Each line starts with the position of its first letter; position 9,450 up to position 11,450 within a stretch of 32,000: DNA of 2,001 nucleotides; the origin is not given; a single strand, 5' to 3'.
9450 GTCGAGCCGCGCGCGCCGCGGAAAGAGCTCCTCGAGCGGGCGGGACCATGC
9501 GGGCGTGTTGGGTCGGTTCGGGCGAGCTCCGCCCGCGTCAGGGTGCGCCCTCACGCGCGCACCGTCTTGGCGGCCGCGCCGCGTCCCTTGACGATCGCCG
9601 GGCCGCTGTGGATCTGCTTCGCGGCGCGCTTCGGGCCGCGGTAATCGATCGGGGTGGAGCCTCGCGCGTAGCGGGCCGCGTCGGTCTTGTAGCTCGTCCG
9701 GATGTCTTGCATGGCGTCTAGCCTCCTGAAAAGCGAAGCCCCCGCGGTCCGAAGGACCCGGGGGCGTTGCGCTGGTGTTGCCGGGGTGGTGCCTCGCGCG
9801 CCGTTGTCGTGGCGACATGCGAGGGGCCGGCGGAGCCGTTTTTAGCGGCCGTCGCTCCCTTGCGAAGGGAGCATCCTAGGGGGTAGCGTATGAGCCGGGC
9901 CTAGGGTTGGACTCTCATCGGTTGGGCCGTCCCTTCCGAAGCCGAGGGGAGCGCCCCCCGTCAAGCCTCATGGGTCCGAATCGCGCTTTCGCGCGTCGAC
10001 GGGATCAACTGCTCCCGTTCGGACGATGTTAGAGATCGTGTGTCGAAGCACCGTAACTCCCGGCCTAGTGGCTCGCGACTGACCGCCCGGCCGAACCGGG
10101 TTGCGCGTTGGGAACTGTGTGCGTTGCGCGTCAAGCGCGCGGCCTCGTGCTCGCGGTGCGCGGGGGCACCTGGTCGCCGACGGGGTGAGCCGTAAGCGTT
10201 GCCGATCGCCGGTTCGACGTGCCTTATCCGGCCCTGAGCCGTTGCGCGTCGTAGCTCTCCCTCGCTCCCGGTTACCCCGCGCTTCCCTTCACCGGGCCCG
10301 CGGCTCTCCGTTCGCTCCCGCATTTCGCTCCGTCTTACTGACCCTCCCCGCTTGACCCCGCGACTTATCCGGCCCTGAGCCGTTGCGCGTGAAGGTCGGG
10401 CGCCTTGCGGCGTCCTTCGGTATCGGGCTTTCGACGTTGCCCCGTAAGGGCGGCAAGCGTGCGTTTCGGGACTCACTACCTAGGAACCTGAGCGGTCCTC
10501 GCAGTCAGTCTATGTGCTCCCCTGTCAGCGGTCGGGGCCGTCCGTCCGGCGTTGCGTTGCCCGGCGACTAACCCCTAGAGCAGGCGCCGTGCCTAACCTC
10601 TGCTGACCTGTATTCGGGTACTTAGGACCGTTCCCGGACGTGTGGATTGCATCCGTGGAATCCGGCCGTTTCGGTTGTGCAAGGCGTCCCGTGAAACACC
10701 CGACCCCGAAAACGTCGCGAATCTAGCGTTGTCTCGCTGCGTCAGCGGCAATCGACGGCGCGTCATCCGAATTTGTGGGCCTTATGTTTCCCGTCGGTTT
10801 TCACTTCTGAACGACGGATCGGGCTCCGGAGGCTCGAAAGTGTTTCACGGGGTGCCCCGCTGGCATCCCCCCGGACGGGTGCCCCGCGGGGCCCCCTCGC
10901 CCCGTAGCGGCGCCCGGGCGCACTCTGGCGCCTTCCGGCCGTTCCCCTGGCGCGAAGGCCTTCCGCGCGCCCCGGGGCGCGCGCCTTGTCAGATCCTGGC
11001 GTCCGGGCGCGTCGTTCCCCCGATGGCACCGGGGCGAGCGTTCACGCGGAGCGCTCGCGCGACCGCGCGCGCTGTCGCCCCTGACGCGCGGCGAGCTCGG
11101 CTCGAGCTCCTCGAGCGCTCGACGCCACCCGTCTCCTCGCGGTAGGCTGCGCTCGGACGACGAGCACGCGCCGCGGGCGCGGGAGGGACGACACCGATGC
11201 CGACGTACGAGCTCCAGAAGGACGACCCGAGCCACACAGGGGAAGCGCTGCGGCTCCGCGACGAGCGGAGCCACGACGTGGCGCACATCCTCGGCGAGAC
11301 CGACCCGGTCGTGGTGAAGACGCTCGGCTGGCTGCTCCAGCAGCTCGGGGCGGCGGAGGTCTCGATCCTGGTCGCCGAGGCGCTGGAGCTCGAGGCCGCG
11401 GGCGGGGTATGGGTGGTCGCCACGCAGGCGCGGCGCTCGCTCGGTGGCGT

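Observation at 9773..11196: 1.4-kb ORF-free, highly structured hub between the divergent operons: candidate large ncRNA and/or master control region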

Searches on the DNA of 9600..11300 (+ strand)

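Call 7: search_rna_families(source=window, start=9600, end=11300, threshold=evalue, max_evalue=10, show_alignments=3)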
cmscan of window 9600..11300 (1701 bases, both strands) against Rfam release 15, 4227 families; matches with E-value up to 10: 3.
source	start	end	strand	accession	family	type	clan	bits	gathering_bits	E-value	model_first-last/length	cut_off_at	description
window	9927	10032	+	RF01780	AS1890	Gene;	-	16.6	39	7.6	1-109/109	no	AS1890 sRNA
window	10452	10526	+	RF00752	mir-14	Gene; miRNA;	-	15.5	53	7.2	1-63/63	no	mir-14 microRNA precursor family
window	9738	9765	+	RF01681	P4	Gene; sRNA;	-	11.1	37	6.5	84-111/215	no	Pseudomonas sRNA P4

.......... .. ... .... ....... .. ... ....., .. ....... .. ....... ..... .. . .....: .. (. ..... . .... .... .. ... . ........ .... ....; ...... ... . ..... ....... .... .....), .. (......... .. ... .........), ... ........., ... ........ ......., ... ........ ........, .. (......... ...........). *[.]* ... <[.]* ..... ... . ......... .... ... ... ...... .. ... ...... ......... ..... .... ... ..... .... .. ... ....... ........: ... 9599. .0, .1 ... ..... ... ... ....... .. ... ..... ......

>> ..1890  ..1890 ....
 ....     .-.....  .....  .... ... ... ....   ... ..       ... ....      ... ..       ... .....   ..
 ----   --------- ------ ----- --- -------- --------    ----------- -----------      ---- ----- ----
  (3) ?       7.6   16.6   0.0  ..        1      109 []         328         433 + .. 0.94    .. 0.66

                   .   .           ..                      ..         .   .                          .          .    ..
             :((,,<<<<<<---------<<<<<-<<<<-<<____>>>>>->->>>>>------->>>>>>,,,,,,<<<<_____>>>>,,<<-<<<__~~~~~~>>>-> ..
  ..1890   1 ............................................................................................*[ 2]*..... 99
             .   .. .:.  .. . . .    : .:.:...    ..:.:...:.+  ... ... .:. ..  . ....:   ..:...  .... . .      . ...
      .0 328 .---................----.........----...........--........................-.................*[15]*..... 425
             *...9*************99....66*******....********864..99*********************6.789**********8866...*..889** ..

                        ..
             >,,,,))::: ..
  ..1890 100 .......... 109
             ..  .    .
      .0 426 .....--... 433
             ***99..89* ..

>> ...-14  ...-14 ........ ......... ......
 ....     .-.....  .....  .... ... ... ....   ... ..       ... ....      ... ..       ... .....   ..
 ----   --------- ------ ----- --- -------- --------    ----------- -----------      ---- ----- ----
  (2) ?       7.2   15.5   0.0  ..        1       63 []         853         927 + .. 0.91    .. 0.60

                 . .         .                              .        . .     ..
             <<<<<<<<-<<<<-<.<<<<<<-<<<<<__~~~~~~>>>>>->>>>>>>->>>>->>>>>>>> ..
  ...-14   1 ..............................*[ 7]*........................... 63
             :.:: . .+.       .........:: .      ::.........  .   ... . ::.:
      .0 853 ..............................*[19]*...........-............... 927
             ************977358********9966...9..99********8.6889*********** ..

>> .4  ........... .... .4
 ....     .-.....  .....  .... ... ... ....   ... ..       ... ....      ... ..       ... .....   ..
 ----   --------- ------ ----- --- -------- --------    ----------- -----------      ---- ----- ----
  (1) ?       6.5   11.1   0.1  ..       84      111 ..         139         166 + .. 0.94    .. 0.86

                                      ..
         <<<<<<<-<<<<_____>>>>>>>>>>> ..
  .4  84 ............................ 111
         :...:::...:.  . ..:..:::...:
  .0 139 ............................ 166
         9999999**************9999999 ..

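Call 10: search_dna_similar(query=window:9700-11250:+, collection=phages, mode=distant)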
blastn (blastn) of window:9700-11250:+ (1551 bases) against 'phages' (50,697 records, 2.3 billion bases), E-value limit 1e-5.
No match.

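Call 103: search_dna_similar(query=window:9713-11196:+, collection=plasmids, mode=distant, max_evalue=0.001)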
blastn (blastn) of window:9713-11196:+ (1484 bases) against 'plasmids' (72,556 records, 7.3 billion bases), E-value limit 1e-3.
No match.
